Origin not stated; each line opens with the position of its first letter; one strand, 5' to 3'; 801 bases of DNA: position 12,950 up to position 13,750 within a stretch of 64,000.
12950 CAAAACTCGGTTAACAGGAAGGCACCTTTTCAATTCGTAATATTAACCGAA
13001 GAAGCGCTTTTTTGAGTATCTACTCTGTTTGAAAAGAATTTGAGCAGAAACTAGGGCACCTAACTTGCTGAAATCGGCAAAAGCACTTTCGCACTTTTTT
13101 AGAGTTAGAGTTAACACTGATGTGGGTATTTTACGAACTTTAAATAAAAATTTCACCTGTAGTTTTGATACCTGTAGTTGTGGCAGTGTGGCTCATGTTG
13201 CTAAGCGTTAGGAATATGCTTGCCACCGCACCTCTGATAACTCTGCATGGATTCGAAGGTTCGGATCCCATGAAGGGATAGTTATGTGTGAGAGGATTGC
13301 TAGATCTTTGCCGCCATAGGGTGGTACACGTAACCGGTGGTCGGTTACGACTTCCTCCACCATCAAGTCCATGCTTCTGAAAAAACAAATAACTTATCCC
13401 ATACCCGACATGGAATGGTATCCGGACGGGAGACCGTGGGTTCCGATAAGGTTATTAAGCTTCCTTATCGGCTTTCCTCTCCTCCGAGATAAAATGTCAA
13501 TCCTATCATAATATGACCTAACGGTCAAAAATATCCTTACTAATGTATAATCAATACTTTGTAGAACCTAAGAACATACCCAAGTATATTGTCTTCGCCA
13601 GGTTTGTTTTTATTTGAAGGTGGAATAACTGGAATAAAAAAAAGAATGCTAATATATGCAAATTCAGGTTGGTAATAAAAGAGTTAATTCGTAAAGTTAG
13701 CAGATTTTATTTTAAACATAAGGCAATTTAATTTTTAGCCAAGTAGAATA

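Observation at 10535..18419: hAT-like element of 7.9 kb with an 8-bp TSD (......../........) and no recognisable transposase, carrying nested Tc1-like and SINE insertions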

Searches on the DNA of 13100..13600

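Call 49: search_rna_families(source=window, start=13100, end=13600, threshold=evalue, max_evalue=1, show_alignments=2)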
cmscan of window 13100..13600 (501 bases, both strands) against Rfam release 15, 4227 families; matches with E-value up to 1: 0.
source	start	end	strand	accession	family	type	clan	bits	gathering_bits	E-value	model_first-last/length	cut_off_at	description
